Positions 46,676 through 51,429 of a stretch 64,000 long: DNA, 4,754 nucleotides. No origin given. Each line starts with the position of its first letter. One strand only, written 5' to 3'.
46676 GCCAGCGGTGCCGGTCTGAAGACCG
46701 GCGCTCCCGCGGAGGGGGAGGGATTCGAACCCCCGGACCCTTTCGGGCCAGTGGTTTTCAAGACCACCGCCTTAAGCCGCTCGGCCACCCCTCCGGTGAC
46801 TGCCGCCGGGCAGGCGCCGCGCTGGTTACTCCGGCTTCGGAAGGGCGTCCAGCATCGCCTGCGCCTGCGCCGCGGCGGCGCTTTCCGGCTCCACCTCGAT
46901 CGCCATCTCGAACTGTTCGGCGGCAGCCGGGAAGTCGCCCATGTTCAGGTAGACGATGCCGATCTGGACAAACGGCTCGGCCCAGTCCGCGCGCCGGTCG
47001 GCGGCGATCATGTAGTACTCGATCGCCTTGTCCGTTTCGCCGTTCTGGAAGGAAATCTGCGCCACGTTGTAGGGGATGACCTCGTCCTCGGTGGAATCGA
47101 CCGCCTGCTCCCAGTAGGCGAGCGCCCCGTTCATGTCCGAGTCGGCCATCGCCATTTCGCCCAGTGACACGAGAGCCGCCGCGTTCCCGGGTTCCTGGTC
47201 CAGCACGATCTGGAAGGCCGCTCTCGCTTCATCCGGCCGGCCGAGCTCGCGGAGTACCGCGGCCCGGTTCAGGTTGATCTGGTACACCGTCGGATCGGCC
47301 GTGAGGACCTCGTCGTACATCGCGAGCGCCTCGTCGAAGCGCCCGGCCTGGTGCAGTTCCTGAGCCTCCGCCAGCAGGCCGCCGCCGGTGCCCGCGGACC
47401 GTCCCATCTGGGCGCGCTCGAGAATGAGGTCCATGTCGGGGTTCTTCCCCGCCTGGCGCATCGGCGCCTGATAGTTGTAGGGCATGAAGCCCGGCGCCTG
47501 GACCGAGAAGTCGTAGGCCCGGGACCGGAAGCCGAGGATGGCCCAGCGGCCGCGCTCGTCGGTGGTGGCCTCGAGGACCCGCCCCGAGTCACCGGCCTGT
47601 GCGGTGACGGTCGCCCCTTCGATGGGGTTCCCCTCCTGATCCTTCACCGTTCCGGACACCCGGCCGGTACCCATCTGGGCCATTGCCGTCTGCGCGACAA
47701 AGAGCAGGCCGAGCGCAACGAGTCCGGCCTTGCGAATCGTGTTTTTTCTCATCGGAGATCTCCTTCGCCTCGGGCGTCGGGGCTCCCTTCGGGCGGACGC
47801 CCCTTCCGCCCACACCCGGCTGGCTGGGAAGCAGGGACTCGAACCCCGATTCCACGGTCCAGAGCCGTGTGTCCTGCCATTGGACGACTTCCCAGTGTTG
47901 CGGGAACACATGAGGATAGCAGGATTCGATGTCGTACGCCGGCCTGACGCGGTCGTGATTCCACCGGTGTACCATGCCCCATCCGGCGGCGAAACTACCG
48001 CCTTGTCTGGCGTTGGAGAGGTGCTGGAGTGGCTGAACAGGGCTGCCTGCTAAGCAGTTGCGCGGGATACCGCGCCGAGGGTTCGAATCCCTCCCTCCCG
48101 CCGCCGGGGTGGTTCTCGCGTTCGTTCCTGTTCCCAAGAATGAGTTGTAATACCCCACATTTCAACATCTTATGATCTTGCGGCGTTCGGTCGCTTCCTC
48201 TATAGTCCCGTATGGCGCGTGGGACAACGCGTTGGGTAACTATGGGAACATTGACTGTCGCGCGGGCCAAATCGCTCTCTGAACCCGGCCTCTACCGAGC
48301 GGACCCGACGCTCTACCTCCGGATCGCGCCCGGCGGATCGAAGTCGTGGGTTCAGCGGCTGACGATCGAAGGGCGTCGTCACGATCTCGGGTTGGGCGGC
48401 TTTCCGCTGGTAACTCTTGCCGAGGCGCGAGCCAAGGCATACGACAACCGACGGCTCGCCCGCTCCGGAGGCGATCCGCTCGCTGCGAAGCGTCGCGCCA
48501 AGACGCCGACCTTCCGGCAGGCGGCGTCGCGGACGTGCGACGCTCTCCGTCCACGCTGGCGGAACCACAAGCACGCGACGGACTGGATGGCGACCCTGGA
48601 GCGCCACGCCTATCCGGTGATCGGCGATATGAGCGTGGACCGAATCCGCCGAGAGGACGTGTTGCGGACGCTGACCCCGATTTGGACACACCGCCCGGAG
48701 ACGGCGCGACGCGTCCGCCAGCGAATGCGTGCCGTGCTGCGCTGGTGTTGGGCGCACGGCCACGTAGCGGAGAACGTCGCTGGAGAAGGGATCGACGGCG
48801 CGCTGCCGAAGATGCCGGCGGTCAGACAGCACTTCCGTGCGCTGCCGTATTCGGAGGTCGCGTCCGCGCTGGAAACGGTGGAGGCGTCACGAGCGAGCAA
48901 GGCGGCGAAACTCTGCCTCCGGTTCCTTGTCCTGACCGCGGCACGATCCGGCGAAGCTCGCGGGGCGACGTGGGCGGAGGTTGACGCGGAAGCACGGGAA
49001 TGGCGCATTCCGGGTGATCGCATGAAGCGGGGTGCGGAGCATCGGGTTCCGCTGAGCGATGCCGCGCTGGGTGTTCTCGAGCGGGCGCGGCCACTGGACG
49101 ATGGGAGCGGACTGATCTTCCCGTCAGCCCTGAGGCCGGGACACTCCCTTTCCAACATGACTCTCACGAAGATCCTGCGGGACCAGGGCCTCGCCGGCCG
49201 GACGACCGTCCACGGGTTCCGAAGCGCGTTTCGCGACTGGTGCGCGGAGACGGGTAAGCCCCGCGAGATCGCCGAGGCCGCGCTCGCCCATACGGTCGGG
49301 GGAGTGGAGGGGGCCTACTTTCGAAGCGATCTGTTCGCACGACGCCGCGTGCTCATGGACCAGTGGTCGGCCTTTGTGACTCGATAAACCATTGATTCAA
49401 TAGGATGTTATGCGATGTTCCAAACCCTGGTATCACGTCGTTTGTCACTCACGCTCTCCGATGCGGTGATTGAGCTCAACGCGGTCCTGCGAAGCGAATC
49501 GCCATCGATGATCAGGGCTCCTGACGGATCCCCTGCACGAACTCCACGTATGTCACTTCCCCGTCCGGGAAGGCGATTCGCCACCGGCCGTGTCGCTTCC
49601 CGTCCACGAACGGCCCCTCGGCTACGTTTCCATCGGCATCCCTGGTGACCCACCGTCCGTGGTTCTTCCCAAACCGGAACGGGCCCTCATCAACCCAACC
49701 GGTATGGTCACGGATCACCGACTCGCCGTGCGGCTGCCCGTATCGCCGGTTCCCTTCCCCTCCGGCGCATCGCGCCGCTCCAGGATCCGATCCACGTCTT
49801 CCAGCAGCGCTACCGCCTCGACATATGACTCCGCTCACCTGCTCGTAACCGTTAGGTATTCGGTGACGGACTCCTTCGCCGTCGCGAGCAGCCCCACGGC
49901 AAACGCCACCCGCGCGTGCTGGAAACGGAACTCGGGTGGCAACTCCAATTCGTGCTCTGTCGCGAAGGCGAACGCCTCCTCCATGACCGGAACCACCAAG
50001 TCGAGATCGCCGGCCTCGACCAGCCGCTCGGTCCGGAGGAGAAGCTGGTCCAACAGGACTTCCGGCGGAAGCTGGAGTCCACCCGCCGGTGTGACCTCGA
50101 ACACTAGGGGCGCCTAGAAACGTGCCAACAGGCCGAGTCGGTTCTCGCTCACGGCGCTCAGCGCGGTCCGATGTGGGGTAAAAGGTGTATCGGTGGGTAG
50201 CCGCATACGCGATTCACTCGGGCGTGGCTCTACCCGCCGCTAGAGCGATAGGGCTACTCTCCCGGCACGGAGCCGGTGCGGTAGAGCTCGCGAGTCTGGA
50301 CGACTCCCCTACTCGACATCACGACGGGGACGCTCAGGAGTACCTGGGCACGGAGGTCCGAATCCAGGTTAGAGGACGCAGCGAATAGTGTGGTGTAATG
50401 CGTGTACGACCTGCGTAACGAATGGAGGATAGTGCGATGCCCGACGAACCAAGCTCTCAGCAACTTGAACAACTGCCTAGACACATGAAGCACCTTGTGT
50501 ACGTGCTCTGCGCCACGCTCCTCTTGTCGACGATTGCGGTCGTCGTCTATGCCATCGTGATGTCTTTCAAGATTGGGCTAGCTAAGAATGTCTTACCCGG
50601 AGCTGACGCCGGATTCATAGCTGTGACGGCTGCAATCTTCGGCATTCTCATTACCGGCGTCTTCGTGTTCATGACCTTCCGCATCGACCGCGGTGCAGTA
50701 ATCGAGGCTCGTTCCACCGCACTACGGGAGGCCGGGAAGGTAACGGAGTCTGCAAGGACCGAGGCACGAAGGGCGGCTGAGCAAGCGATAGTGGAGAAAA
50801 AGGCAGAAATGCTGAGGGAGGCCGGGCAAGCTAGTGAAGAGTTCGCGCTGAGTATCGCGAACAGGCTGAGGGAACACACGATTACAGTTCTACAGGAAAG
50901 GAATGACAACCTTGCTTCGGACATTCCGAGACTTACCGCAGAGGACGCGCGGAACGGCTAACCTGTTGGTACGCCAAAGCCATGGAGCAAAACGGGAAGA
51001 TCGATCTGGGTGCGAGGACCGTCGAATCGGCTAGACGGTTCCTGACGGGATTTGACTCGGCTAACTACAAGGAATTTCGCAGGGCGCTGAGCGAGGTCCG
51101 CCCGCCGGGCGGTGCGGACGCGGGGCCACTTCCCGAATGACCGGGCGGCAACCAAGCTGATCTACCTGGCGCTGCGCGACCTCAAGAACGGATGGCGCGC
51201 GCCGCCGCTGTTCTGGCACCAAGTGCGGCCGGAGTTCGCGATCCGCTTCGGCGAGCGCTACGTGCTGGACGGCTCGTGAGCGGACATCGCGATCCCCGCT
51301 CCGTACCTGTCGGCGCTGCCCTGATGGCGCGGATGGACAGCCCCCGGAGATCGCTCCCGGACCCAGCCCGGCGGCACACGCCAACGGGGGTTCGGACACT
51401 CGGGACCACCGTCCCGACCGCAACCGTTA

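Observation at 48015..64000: Integrated mobile element (ICE/IME-like) at the 3' end of tRNA-Ser(GCT), extending beyond the window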

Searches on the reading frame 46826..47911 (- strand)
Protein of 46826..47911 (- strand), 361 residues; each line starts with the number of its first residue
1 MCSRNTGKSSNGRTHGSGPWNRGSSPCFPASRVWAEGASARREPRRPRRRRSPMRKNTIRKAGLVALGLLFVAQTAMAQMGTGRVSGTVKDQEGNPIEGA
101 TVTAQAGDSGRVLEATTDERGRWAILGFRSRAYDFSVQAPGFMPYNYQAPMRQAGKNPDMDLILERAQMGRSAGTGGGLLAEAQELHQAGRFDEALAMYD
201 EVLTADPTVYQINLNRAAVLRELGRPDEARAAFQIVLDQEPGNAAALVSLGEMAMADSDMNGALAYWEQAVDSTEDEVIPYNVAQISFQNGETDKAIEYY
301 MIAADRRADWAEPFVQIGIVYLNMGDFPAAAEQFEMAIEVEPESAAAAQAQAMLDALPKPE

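Call 65: search_protein_families(library=pfam, proteins=[window:46826-47911:-], max_evalue=0.001)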
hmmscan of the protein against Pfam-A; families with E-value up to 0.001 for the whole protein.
window:46826-47911:- (361 aa): 19 families
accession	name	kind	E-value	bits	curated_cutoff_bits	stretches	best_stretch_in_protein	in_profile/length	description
PF00515.34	TPR_1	-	5.5e-21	73.9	27.8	1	315-343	5-33/34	Tetratricopeptide repeat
PF07719.23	TPR_2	-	5.6e-21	73.3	27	0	214-243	5-34/34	Tetratricopeptide repeat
PF13432.12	TPR_16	-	2.6e-18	66.6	32.7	2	180-234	1-55/65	Tetratricopeptide repeat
PF13620.12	CarboxypepD_reg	-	7.4e-16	58.7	32.3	1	85-164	2-81/82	Carboxypeptidase regulatory-like domain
PF13428.12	TPR_14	-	1.8e-15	56.3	23.5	1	214-252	5-43/44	Tetratricopeptide repeat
PF13424.12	TPR_12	-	6.7e-15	55.5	30.1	1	281-340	7-74/77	Tetratricopeptide repeat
PF14559.12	TPR_19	-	3.5e-14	53.3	25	1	186-245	1-60/68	Tetratricopeptide repeat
PF13181.12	TPR_8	-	5e-14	51.6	25.7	0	281-301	5-25/34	Tetratricopeptide repeat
PF13174.12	TPR_6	-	4.1e-11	43.2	26.3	0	214-242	4-32/33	Tetratricopeptide repeat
PF13371.12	TPR_9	-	9.2e-11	42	35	2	286-354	4-72/73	Tetratricopeptide repeat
PF13414.12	TPR_11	-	1.5e-09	37.8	26.8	0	184-224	2-42/42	TPR repeat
PF13176.12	TPR_7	-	2.8e-09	36.8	27.9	0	180-206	5-29/36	Tetratricopeptide repeat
PF13431.12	TPR_17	-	6e-09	35.9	24.4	0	199-231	2-34/34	Tetratricopeptide repeat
PF13374.12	TPR_10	-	3e-08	33.9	27.5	0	186-204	12-30/42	Tetratricopeptide repeat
PF24575.1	TPR_Slam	-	9e-06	26.5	35.2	0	180-232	51-103/104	Surface lipoprotein assembly modifier, N-terminal TPR repeats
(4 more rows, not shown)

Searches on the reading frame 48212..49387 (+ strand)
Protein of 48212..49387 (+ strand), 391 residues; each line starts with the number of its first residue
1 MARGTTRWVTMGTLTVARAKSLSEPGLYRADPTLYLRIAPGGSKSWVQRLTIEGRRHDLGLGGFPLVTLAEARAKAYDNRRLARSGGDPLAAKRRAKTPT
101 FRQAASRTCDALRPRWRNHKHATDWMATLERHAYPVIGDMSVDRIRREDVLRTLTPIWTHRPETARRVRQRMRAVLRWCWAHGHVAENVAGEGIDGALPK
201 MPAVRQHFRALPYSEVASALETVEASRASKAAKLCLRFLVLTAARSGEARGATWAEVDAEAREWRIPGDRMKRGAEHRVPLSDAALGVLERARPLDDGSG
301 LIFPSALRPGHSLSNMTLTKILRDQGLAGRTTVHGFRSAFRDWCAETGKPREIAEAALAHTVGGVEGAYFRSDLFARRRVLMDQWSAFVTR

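Call 5: search_protein_families(library=pfam, proteins=[window:48212-49387:+], max_evalue=0.01)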
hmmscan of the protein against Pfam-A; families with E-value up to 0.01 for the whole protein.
window:48212-49387:+ (391 aa): 3 families
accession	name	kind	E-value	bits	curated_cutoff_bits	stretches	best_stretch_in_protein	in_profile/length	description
PF22022.2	Phage_int_M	-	2.9e-24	85.6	27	1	101-190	1-90/96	Phage integrase central domain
PF00589.27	Phage_integrase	-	2.2e-16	60.5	27.1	1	213-362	5-158/172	Phage integrase family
PF13356.12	Arm-DNA-bind_3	-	1.2e-15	57.8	27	1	25-95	12-82/83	Arm DNA-binding domain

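Call 51: search_solved_structures(query=window:48242-49387:+, max_evalue=0.001, show_alignments=1)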
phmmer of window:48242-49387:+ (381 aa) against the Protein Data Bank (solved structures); distinct sequences matched with E-value up to 0.001: 4.
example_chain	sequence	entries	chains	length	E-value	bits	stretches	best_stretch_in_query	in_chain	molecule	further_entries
2khv_A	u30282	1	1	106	4.9e-16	62.3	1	90-174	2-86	Phage integrase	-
3ju0_A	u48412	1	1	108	2.3e-07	33.7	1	6-98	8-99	Phage integrase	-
3jtz_A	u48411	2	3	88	7.7e-06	28.7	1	15-71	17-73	Integrase | CP4-like integrase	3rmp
2kkv_A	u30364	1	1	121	0.00074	22.2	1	97-190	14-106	Integrase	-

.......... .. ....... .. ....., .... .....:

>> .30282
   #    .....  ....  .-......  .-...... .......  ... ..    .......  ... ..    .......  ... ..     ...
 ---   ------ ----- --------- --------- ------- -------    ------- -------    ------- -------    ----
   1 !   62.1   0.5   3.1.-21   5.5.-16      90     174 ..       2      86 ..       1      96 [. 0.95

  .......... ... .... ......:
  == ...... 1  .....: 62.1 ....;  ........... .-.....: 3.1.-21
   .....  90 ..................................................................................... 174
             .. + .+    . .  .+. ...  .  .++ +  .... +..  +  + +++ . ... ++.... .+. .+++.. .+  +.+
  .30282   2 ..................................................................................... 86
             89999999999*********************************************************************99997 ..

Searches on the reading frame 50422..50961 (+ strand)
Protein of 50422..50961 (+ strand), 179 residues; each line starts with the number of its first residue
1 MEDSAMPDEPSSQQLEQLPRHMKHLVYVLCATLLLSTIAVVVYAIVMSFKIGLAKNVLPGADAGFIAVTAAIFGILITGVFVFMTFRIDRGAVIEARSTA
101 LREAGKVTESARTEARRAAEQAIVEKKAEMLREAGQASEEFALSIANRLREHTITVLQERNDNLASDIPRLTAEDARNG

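Call 5: search_protein_families(library=pfam, proteins=[window:50422-50961:+], max_evalue=0.01)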
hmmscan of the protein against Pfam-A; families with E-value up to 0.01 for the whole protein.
window:50422-50961:+ (179 aa): 1 family
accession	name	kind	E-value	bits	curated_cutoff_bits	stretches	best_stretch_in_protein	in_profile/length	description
PF13858.11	DUF4199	-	0.00026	21.9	32.3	1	28-141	32-145/165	Protein of unknown function (DUF4199)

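Call 9: search_protein_families(library=ncbifam, proteins=[window:50422-50961:+], max_evalue=0.01)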
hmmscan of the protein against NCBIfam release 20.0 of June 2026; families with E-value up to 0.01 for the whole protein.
window:50422-50961:+ (179 aa): 0 families

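Call 10: search_protein_families(library=padloc, proteins=[window:50422-50961:+], max_evalue=0.01)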
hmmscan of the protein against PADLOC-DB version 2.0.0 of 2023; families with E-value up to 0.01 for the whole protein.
window:50422-50961:+ (179 aa): 1 family
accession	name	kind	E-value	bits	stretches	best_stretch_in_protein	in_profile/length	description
PDLC00339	PtuB1|PtuB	-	0.006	14.4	1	85-152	187-256/261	Unknown function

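Call 63: search_protein_families(library=phrogs, proteins=[window:50422-50961:+], max_evalue=0.01)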
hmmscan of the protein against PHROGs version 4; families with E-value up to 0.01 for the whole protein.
window:50422-50961:+ (179 aa): 0 families

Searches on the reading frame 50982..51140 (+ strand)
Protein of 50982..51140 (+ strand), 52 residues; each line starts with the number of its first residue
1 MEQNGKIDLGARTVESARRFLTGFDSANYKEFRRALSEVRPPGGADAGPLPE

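Call 30: search_protein_families(library=pfam, proteins=[window:50982-51140:+], max_evalue=0.05)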
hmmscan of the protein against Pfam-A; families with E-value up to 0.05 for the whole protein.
window:50982-51140:+ (52 aa): 0 families

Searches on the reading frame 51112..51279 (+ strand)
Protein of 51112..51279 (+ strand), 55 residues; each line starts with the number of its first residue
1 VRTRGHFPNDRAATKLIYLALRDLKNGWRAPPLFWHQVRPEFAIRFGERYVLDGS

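Call 30: search_protein_families(library=pfam, proteins=[window:51112-51279:+], max_evalue=0.05)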
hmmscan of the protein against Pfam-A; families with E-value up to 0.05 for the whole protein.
window:51112-51279:+ (55 aa): 1 family
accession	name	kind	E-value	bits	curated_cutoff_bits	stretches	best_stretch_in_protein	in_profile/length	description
PF00872.24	Transposase_mut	-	0.0021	17.4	21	1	2-29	350-377/379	Transposase, Mutator family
